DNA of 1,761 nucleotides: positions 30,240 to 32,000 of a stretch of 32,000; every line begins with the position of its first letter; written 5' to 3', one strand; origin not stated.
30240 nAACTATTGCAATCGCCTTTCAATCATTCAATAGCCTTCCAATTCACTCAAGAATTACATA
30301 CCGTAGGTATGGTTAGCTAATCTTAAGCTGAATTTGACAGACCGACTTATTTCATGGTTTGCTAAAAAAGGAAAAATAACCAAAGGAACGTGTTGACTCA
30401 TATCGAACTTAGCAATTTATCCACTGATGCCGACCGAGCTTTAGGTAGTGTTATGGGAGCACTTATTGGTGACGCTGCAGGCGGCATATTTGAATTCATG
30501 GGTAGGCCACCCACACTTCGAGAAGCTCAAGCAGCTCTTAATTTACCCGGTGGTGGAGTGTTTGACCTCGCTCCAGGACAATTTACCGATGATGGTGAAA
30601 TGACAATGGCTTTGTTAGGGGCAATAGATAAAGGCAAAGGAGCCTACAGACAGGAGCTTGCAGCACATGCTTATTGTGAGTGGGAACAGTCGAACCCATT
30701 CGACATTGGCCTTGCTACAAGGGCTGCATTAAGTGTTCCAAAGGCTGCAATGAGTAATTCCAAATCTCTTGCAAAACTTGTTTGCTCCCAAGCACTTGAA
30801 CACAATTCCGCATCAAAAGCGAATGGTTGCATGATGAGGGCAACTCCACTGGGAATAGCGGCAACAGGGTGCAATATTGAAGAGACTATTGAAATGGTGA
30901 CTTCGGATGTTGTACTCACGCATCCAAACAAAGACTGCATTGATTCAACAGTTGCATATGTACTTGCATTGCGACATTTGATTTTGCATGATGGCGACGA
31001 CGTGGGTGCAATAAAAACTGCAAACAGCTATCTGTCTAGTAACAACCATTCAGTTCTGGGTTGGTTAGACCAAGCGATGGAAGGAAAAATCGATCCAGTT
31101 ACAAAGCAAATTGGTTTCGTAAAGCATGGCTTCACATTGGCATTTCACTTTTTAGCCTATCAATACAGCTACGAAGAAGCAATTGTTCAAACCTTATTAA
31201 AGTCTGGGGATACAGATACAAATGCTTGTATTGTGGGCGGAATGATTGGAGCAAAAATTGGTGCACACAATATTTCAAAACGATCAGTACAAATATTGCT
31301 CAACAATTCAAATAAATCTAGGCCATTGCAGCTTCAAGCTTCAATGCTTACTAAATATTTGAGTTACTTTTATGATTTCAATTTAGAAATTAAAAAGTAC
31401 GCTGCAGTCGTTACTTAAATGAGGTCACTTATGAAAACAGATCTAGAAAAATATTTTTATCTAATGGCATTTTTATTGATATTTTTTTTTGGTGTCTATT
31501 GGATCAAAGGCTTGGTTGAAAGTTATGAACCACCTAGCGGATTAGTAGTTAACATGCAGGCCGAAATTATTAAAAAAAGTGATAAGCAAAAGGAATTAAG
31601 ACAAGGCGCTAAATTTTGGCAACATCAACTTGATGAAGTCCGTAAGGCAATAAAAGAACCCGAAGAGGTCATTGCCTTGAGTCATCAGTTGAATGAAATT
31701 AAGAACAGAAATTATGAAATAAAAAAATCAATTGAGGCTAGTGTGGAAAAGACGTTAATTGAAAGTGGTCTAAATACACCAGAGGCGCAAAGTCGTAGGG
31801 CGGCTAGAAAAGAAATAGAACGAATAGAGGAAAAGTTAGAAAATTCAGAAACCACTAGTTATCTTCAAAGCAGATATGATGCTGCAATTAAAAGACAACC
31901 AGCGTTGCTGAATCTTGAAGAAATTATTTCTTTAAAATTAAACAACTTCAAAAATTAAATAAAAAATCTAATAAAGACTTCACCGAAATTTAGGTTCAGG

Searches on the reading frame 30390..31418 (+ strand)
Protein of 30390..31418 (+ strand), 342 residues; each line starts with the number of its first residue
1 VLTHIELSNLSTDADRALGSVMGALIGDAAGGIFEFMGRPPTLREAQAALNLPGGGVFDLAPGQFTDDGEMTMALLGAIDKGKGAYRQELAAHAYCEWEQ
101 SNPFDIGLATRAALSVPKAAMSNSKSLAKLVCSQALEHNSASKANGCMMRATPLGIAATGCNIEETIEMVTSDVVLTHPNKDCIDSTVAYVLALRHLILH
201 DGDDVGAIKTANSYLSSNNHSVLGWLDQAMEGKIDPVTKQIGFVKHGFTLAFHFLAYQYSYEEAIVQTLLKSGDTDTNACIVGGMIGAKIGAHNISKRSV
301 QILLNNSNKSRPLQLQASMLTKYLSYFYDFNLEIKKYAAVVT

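Call 8: search_protein_families(library=pfam, proteins=[window:30390-31418:+], max_evalue=0.01)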
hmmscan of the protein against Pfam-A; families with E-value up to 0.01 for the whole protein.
window:30390-31418:+ (342 aa): 1 family
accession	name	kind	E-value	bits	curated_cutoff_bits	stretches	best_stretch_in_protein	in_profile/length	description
PF03747.19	ADP_ribosyl_GH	-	3.2e-50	171.8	26.2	1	19-297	1-286/287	ADP-ribosylglycohydrolase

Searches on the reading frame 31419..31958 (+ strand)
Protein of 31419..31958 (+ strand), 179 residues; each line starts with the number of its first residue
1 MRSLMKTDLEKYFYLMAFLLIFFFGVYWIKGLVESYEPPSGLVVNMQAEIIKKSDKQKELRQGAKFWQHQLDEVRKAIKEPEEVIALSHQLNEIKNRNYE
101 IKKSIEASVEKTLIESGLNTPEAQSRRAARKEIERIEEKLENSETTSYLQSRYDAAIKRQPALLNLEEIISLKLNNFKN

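Call 8: search_protein_families(library=pfam, proteins=[window:31419-31958:+], max_evalue=0.01)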
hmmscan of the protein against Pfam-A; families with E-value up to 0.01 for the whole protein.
window:31419-31958:+ (179 aa): 1 family
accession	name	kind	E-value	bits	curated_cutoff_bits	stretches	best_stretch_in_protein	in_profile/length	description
PF19353.4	DUF5930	-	0.0043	16.6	27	1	43-157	114-226/320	Family of unknown function (DUF5930)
